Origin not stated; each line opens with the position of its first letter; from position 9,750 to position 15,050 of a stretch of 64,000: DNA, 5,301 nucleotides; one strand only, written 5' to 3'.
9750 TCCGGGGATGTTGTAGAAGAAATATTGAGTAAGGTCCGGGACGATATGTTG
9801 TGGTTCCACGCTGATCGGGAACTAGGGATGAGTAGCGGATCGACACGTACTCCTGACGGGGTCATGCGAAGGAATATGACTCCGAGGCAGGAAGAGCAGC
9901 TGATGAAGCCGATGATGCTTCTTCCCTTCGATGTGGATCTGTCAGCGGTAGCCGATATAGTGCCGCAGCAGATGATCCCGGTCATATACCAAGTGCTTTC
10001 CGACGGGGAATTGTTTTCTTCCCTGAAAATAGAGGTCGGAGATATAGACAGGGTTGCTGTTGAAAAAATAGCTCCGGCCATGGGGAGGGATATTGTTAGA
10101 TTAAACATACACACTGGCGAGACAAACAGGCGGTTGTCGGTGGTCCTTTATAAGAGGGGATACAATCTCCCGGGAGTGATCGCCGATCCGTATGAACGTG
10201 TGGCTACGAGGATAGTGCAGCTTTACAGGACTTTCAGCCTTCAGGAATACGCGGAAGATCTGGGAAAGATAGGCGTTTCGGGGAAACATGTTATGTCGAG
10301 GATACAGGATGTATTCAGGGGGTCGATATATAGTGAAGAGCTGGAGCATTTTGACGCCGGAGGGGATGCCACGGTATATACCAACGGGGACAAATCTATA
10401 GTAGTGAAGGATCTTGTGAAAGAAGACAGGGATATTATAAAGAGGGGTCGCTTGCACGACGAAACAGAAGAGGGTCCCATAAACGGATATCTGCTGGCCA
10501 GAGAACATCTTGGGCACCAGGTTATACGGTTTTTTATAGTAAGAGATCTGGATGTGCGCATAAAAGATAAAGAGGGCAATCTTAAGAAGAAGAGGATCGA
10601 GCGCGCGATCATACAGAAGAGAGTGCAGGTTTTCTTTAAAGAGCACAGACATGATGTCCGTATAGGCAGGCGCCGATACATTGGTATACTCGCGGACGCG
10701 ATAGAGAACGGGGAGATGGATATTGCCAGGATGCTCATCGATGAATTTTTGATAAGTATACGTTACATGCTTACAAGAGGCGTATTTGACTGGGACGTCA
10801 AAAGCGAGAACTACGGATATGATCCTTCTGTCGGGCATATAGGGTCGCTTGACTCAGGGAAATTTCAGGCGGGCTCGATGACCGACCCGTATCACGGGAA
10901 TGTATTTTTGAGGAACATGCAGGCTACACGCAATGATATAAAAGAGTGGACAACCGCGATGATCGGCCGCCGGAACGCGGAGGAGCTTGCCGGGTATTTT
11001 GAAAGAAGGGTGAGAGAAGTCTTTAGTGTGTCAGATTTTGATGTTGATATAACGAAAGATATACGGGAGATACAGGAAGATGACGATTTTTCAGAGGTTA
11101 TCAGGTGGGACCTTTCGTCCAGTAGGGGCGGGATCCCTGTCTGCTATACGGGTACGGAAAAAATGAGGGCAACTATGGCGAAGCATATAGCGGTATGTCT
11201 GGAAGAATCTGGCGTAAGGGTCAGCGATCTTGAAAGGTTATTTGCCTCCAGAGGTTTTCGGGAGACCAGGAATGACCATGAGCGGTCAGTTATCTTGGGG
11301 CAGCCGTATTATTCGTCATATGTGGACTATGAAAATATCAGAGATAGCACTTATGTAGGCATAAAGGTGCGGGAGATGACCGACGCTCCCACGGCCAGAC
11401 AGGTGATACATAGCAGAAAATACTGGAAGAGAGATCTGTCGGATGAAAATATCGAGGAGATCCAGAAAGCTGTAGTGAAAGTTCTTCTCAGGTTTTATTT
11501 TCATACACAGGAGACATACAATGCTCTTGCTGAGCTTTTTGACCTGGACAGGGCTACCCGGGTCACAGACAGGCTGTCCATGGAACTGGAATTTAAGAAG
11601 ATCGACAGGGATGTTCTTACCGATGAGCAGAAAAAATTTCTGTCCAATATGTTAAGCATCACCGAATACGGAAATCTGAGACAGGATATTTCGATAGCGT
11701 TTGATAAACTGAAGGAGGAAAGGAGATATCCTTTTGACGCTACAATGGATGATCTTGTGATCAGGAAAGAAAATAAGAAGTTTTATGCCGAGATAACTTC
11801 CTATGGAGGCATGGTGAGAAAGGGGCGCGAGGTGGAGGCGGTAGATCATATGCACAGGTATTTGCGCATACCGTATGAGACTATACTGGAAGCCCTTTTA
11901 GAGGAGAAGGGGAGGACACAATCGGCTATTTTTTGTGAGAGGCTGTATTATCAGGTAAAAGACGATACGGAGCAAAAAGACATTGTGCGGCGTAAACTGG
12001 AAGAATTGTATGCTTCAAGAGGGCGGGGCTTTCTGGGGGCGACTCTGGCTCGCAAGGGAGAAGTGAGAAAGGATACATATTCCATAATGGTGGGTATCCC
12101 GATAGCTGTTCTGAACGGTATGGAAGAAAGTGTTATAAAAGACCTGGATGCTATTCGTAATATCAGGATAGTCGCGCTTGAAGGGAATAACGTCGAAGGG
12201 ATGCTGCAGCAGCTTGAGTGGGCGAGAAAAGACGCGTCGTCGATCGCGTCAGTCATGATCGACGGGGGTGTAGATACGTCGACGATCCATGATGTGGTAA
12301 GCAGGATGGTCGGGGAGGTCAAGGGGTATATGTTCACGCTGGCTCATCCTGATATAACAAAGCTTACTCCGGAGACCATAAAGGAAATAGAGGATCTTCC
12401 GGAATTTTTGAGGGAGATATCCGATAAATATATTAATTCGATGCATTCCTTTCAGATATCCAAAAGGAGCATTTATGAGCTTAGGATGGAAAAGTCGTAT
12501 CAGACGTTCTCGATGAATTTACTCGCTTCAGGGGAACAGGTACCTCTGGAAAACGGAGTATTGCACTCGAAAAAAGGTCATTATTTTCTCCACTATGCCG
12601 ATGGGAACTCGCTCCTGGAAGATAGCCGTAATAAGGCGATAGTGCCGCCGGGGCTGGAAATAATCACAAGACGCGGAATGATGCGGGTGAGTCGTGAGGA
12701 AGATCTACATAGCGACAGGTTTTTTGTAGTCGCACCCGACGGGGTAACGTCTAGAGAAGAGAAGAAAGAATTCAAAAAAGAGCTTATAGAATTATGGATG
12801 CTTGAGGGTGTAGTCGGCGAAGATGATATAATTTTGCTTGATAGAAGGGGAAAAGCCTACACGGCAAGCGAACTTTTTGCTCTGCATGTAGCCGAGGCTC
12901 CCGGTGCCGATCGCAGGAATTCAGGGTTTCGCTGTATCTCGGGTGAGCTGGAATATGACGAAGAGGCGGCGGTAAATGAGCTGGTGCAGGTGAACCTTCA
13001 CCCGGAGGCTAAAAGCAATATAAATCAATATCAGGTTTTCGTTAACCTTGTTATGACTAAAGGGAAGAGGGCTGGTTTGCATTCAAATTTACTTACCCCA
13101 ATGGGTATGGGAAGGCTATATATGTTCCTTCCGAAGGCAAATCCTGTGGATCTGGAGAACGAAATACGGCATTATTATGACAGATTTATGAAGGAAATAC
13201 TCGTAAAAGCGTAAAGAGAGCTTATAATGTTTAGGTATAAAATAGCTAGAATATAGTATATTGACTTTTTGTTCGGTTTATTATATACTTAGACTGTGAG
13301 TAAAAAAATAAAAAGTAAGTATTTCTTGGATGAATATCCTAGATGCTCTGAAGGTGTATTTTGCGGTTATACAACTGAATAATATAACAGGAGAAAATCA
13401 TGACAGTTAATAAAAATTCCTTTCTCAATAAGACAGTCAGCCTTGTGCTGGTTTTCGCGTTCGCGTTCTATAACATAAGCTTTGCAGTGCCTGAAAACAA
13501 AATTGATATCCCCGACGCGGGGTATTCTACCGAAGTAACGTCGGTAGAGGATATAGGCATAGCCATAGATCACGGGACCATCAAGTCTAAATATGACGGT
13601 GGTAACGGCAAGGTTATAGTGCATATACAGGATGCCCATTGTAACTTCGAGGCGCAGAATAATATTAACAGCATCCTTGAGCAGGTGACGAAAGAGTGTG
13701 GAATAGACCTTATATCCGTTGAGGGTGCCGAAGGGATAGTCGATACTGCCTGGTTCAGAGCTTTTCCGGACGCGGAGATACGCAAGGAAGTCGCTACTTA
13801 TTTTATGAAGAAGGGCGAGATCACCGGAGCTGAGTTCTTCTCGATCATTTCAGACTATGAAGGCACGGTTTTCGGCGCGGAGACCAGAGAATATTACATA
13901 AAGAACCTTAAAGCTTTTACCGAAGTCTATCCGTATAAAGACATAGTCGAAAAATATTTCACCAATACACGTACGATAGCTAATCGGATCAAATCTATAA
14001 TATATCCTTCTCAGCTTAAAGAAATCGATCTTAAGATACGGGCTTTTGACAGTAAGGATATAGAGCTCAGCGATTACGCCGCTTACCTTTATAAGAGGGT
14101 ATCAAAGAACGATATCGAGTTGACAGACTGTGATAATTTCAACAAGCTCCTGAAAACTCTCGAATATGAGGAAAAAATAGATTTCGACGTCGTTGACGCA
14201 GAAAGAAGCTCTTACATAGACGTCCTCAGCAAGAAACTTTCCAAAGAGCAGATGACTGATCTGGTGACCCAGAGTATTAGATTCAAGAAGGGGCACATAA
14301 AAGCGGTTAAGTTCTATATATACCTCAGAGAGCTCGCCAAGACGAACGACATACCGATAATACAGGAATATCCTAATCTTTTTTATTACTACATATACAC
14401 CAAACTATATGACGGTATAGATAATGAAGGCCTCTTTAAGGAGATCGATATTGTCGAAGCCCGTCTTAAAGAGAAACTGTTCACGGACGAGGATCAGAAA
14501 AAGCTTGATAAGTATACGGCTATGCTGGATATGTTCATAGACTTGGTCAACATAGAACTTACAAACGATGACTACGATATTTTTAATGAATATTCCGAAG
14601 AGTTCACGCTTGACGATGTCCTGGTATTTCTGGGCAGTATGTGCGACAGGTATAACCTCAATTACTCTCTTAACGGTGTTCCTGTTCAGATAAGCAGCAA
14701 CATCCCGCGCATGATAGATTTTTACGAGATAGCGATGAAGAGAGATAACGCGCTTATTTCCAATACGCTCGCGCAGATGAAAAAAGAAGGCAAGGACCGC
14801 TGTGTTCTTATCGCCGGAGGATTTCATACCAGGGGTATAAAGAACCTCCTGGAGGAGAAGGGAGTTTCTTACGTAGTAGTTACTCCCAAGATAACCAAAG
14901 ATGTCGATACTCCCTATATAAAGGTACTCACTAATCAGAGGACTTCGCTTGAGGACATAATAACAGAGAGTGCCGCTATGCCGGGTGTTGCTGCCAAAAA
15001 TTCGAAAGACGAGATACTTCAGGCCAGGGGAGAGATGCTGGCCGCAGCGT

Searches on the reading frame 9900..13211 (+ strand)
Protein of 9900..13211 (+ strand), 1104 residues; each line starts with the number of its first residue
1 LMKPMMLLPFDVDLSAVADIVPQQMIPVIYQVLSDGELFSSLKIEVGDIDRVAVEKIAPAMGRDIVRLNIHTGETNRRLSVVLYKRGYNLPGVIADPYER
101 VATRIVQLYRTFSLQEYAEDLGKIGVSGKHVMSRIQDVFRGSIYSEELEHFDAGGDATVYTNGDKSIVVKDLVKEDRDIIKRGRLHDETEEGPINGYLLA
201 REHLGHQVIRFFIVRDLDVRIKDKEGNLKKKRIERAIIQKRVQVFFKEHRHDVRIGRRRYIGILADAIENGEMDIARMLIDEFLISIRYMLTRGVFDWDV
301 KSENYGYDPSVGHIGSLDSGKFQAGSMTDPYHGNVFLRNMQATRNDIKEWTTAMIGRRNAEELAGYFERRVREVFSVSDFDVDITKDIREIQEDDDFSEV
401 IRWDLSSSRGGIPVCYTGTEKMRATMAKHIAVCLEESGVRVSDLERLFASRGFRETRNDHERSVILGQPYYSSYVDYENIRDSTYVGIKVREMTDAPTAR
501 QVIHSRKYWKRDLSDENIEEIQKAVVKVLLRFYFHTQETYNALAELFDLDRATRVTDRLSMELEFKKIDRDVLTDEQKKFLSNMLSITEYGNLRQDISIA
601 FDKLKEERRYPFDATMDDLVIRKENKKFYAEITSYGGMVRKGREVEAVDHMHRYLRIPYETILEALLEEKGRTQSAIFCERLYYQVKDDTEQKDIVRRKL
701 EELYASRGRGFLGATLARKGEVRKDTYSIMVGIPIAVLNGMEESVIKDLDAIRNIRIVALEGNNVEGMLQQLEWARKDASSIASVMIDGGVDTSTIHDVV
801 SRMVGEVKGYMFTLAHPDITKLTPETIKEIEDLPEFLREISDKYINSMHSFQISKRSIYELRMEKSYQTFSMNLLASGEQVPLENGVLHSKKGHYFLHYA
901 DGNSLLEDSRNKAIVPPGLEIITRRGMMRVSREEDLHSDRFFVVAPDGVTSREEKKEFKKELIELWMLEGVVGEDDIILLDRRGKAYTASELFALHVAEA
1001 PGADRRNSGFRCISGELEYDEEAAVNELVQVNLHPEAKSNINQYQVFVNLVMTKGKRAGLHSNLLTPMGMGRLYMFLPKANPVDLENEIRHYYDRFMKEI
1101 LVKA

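Call 82: search_protein_families(library=pfam, proteins=[window:9900-13211:+], max_evalue=1)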
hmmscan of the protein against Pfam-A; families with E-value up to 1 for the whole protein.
window:9900-13211:+ (1104 aa): 3 families
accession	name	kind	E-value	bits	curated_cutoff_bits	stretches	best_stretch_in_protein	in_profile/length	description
PF11037.13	Musclin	-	0.067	13.5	21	1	846-896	33-83/132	Insulin-resistance promoting peptide in skeletal muscle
PF19416.4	Astro_VPg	-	0.085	14.2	25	0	786-819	44-77/104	Astrovirus VPg protein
PF03831.20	YjdM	-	0.11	12.8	23.2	0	158-184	7-34/69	PhnA domain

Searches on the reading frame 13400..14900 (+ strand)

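Call 82: search_protein_families(library=pfam, proteins=[window:13400-14900:+], max_evalue=1)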
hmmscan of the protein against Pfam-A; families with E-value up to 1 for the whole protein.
window:13400-14900:+ (500 aa): 3 families
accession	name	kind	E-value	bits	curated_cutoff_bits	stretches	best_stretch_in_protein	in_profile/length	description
PF18148.6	RGS_DHEX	-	0.036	14.6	22.5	1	222-281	12-71/100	Regulator of G-protein signalling DHEX domain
PF12174.13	RST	-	0.22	11.9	22.7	1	273-312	13-52/67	RCD1-SRO-TAF4 (RST) plant domain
PF24500.1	DUF7589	-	0.45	11.2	27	0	330-386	61-119/136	Domain of unknown function (DUF7589)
